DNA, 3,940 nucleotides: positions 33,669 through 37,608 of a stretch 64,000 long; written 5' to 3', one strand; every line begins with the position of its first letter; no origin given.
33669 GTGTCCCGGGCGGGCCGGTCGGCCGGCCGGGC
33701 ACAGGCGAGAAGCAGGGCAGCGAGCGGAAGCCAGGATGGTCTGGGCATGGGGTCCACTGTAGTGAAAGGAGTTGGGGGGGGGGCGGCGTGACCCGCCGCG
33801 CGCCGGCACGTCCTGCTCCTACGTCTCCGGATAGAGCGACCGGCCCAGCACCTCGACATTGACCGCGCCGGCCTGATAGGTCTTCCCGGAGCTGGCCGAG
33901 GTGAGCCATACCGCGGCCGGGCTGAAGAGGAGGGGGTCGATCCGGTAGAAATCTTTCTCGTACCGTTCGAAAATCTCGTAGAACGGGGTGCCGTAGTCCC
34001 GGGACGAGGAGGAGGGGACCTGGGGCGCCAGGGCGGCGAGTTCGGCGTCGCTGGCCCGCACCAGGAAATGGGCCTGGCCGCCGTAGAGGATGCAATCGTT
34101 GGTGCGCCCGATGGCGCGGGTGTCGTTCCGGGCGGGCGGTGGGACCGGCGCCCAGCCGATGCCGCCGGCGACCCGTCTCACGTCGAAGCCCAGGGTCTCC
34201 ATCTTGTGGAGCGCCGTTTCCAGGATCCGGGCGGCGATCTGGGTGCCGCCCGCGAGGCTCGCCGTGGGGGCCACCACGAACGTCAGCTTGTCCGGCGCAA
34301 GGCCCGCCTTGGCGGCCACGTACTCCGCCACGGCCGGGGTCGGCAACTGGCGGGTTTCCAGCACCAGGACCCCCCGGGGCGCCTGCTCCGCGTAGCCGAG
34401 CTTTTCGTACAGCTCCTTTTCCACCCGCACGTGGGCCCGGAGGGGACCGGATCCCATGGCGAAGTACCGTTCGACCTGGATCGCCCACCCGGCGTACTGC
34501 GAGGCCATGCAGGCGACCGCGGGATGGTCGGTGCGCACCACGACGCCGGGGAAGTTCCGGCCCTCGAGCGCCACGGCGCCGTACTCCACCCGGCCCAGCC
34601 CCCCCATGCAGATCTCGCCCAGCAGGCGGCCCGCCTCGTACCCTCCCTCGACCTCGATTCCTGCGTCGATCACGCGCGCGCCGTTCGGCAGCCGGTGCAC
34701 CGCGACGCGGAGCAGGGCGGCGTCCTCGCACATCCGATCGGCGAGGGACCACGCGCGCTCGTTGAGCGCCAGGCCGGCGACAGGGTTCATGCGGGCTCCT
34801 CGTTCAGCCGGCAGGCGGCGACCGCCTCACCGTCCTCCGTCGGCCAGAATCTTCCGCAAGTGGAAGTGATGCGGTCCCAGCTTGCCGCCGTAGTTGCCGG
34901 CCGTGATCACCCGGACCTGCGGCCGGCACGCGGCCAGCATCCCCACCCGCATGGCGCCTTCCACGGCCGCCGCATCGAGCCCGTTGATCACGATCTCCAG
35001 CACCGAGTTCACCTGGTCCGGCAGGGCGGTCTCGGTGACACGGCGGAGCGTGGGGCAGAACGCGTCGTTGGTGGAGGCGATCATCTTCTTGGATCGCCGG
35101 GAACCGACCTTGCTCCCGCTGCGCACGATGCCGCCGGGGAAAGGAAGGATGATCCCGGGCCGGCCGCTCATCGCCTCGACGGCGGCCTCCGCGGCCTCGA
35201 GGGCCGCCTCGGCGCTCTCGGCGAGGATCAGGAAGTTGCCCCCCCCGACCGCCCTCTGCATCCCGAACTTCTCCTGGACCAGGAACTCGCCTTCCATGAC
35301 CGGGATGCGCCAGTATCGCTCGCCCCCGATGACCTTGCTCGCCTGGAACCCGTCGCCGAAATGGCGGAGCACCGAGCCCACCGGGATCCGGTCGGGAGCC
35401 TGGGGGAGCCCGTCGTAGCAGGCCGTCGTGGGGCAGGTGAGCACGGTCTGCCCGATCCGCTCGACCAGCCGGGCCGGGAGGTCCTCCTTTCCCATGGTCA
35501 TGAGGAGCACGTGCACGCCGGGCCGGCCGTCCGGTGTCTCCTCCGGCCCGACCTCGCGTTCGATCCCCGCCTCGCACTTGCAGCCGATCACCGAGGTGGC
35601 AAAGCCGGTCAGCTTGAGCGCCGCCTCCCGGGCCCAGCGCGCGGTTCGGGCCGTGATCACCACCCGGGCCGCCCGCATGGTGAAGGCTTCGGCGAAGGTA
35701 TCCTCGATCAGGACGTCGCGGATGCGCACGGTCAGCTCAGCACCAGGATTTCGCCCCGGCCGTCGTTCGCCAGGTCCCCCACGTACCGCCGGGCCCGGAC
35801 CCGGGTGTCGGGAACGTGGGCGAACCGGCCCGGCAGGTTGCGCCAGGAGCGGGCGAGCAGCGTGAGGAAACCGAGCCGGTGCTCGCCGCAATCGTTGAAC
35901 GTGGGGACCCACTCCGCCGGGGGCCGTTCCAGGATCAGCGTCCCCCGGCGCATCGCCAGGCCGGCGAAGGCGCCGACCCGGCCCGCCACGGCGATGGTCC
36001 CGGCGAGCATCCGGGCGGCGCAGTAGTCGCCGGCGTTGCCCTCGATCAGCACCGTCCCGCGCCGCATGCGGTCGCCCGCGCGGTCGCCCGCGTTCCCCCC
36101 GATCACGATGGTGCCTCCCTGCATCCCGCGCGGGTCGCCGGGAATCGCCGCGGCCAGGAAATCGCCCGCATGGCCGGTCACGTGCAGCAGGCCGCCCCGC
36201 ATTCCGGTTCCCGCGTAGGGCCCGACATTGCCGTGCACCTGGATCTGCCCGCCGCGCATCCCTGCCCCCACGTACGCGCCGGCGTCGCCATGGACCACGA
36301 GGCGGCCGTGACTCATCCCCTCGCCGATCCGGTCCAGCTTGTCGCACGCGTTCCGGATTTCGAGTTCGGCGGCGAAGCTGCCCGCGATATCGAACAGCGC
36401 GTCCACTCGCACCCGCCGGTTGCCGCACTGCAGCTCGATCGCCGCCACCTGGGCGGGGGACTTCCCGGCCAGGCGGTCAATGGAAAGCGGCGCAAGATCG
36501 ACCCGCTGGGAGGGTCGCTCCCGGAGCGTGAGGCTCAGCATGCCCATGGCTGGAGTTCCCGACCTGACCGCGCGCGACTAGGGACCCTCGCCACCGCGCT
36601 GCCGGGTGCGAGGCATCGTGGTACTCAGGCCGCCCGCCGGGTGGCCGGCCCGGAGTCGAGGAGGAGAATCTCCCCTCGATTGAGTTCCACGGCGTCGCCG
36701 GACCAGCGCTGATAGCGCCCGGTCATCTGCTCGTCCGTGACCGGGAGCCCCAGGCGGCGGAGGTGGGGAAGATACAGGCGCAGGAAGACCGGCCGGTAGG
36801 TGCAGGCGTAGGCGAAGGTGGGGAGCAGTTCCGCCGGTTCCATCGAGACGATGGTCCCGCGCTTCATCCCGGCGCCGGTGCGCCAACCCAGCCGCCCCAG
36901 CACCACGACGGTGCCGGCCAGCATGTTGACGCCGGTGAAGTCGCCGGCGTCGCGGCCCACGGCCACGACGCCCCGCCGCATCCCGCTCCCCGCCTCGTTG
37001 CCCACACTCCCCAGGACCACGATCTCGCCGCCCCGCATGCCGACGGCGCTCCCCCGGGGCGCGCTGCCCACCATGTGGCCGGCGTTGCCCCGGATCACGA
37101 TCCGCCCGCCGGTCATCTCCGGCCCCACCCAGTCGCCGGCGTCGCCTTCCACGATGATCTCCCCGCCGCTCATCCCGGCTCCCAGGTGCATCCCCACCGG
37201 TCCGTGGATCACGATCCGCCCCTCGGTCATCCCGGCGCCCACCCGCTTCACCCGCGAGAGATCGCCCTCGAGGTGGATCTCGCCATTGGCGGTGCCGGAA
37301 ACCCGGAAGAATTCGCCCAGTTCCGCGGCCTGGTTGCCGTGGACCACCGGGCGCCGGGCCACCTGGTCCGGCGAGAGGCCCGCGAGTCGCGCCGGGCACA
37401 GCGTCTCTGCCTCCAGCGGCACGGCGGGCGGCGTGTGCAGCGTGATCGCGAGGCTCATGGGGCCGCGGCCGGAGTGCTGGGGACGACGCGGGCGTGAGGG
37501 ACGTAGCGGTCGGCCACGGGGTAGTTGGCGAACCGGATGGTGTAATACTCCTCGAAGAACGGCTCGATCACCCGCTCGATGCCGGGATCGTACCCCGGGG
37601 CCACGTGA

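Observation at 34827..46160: Two paralogous formyl-methanofuran enzyme sets in one operon: a redox-competent Fwd-like set and a degenerate Fhc-like set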

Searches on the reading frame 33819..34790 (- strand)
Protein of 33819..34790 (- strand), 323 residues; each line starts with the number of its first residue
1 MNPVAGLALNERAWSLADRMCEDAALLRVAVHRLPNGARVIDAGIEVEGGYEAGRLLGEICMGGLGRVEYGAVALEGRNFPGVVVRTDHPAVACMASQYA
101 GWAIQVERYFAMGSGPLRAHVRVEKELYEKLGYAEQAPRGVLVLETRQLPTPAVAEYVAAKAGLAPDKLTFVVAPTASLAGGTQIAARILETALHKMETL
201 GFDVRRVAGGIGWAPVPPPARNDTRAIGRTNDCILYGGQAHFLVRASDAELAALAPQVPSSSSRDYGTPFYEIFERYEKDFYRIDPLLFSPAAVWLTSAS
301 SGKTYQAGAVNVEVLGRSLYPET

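Call 15: search_protein_families(library=pfam, proteins=[window:33819-34790:-])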
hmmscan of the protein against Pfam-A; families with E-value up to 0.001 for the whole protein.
window:33819-34790:- (323 aa): 1 family
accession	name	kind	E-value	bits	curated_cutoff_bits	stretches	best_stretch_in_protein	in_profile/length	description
PF02289.21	MCH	-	8e-124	413.3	25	1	9-318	2-310/311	Cyclohydrolase (MCH)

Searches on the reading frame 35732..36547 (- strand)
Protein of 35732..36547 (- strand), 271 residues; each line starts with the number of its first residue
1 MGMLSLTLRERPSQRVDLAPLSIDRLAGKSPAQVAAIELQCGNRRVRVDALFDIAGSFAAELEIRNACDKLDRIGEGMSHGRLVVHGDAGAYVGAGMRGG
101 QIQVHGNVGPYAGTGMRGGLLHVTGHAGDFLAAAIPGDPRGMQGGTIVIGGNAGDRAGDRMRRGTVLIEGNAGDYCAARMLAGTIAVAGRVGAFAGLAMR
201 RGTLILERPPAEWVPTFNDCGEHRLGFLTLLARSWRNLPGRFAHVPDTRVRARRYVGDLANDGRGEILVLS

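Call 6: search_protein_families(library=pfam, proteins=[window:35732-36547:-])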
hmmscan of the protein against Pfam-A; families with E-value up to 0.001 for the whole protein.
window:35732-36547:- (271 aa): 1 family
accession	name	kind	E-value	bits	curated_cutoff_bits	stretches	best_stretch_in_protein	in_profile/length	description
PF01493.24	GXGXG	-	3.6e-13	49.9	32.5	1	86-205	37-161/190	GXGXG motif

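Call 7: search_protein_families(library=ncbifam, proteins=[window:35732-36547:-])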
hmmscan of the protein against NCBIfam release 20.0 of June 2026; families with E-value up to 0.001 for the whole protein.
window:35732-36547:- (271 aa): 3 families
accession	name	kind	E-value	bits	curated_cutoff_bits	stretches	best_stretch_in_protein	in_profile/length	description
TIGR03122.1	one_C_dehyd_C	equivalog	3.4e-82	275.6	130.65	1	4-269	1-260/260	formylmethanofuran dehydrogenase subunit C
NF042910.1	FMH_DH_FwdC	exception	7.5e-48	162.9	340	1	4-218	2-219/271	tungsten-dependent formylmethanofuran dehydrogenase subunit FwdC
NF008730.0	PRK11750.1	equivalog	0.00021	18.7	1047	0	83-202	1272-1396/1490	glutamate synthase large subunit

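Call 63: search_solved_structures(query=window:35732-36547:-, show_alignments=2, max_evalue=1e-10)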
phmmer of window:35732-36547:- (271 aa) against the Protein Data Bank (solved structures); distinct sequences matched with E-value up to 1e-10: 6.
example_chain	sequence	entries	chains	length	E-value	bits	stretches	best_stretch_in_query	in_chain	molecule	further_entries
6s6y_C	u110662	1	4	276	1.1e-45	159.7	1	6-269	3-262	Formylmethanofuran dehydrogenase subunit C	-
9sfi_R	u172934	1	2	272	1.2e-37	133.3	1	4-219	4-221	Tungsten-containing formylmethanofuran dehydrogenase 2 subunit C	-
5t5i_C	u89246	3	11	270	2.1e-37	132.6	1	4-221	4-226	Tungsten-containing formylmethanofuran dehydrogenase 2 subunit C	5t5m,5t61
8rja_C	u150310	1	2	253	1.5e-32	116.6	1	6-222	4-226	formylmethanofuran dehydrogenase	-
9sw6_K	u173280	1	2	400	2.1e-32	116.2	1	26-221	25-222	Molybdenum-containing formylmethanofuran dehydrogenase 1 subunit C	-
7bkb_I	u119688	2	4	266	3.6e-26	95.7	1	3-203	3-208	Formylmethanofuran dehydrogenase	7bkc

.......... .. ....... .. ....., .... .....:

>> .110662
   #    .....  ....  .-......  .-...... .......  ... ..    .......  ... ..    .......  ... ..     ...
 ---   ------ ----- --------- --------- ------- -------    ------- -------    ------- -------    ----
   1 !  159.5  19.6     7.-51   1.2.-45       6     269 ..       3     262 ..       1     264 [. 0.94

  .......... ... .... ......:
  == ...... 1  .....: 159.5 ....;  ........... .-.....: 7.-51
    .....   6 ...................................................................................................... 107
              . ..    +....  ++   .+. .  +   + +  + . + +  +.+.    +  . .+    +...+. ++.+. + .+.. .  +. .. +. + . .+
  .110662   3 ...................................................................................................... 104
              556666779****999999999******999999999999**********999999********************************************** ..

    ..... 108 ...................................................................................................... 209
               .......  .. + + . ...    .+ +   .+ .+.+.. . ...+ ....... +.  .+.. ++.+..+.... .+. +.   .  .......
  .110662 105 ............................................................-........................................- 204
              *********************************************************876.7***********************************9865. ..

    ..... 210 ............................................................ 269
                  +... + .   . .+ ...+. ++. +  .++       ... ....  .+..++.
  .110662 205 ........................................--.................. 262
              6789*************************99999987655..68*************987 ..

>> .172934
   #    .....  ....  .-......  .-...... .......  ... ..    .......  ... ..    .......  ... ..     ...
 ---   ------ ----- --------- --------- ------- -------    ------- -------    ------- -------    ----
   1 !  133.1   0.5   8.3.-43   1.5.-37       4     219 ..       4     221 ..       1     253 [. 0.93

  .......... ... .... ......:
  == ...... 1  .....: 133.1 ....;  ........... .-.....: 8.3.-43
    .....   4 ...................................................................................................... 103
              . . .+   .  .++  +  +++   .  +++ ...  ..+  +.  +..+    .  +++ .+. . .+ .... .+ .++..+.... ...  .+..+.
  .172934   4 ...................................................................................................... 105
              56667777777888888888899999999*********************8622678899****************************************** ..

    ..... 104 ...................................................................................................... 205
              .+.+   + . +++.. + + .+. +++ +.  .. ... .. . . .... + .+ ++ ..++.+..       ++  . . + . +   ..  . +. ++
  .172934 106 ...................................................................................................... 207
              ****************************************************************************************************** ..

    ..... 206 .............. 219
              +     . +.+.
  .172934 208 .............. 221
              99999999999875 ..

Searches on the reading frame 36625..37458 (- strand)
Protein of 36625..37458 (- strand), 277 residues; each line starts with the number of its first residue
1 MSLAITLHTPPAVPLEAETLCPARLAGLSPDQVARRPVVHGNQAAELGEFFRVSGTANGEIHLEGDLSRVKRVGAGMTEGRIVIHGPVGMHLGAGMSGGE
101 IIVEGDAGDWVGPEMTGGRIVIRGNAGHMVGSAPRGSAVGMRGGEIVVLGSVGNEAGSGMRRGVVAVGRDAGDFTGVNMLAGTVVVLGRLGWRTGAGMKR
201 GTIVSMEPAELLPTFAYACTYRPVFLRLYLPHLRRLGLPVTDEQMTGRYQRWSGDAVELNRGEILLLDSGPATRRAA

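Call 6: search_protein_families(library=pfam, proteins=[window:36625-37458:-])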
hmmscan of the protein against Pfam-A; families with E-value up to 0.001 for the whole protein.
window:36625-37458:- (277 aa): 1 family
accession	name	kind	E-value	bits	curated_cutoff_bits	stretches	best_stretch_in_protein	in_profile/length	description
PF01493.24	GXGXG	-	1.4e-14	54.5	32.5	1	101-206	54-163/190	GXGXG motif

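Call 7: search_protein_families(library=ncbifam, proteins=[window:36625-37458:-])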
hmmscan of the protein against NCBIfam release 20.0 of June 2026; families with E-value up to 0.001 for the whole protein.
window:36625-37458:- (277 aa): 3 families
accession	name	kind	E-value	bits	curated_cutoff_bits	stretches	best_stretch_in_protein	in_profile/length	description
TIGR03122.1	one_C_dehyd_C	equivalog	2e-78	263.2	130.65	1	4-265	2-259/260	formylmethanofuran dehydrogenase subunit C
NF042910.1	FMH_DH_FwdC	exception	3.4e-51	173.8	340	1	3-258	2-253/271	tungsten-dependent formylmethanofuran dehydrogenase subunit FwdC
NF008730.0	PRK11750.1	equivalog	1.9e-07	28.8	1047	1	97-202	1288-1397/1490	glutamate synthase large subunit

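Call 61: search_solved_structures(query=window:36625-37458:-, show_alignments=5, max_evalue=1e-10)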
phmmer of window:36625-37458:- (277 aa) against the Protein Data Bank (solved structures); distinct sequences matched with E-value up to 1e-10: 6.
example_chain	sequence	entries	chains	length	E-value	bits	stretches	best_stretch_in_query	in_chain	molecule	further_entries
9sw6_K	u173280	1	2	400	5.7e-48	167.3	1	12-222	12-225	Molybdenum-containing formylmethanofuran dehydrogenase 1 subunit C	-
5t5i_C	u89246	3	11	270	5.5e-43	150.9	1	5-218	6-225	Tungsten-containing formylmethanofuran dehydrogenase 2 subunit C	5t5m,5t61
6s6y_C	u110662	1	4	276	1.5e-41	146.2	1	19-271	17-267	Formylmethanofuran dehydrogenase subunit C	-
8rja_C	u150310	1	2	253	1.3e-38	136.5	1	6-215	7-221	formylmethanofuran dehydrogenase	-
9sfi_R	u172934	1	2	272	3.6e-38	135.1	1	4-227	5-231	Tungsten-containing formylmethanofuran dehydrogenase 2 subunit C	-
7bkb_I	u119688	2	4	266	1.3e-29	107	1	3-203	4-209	Formylmethanofuran dehydrogenase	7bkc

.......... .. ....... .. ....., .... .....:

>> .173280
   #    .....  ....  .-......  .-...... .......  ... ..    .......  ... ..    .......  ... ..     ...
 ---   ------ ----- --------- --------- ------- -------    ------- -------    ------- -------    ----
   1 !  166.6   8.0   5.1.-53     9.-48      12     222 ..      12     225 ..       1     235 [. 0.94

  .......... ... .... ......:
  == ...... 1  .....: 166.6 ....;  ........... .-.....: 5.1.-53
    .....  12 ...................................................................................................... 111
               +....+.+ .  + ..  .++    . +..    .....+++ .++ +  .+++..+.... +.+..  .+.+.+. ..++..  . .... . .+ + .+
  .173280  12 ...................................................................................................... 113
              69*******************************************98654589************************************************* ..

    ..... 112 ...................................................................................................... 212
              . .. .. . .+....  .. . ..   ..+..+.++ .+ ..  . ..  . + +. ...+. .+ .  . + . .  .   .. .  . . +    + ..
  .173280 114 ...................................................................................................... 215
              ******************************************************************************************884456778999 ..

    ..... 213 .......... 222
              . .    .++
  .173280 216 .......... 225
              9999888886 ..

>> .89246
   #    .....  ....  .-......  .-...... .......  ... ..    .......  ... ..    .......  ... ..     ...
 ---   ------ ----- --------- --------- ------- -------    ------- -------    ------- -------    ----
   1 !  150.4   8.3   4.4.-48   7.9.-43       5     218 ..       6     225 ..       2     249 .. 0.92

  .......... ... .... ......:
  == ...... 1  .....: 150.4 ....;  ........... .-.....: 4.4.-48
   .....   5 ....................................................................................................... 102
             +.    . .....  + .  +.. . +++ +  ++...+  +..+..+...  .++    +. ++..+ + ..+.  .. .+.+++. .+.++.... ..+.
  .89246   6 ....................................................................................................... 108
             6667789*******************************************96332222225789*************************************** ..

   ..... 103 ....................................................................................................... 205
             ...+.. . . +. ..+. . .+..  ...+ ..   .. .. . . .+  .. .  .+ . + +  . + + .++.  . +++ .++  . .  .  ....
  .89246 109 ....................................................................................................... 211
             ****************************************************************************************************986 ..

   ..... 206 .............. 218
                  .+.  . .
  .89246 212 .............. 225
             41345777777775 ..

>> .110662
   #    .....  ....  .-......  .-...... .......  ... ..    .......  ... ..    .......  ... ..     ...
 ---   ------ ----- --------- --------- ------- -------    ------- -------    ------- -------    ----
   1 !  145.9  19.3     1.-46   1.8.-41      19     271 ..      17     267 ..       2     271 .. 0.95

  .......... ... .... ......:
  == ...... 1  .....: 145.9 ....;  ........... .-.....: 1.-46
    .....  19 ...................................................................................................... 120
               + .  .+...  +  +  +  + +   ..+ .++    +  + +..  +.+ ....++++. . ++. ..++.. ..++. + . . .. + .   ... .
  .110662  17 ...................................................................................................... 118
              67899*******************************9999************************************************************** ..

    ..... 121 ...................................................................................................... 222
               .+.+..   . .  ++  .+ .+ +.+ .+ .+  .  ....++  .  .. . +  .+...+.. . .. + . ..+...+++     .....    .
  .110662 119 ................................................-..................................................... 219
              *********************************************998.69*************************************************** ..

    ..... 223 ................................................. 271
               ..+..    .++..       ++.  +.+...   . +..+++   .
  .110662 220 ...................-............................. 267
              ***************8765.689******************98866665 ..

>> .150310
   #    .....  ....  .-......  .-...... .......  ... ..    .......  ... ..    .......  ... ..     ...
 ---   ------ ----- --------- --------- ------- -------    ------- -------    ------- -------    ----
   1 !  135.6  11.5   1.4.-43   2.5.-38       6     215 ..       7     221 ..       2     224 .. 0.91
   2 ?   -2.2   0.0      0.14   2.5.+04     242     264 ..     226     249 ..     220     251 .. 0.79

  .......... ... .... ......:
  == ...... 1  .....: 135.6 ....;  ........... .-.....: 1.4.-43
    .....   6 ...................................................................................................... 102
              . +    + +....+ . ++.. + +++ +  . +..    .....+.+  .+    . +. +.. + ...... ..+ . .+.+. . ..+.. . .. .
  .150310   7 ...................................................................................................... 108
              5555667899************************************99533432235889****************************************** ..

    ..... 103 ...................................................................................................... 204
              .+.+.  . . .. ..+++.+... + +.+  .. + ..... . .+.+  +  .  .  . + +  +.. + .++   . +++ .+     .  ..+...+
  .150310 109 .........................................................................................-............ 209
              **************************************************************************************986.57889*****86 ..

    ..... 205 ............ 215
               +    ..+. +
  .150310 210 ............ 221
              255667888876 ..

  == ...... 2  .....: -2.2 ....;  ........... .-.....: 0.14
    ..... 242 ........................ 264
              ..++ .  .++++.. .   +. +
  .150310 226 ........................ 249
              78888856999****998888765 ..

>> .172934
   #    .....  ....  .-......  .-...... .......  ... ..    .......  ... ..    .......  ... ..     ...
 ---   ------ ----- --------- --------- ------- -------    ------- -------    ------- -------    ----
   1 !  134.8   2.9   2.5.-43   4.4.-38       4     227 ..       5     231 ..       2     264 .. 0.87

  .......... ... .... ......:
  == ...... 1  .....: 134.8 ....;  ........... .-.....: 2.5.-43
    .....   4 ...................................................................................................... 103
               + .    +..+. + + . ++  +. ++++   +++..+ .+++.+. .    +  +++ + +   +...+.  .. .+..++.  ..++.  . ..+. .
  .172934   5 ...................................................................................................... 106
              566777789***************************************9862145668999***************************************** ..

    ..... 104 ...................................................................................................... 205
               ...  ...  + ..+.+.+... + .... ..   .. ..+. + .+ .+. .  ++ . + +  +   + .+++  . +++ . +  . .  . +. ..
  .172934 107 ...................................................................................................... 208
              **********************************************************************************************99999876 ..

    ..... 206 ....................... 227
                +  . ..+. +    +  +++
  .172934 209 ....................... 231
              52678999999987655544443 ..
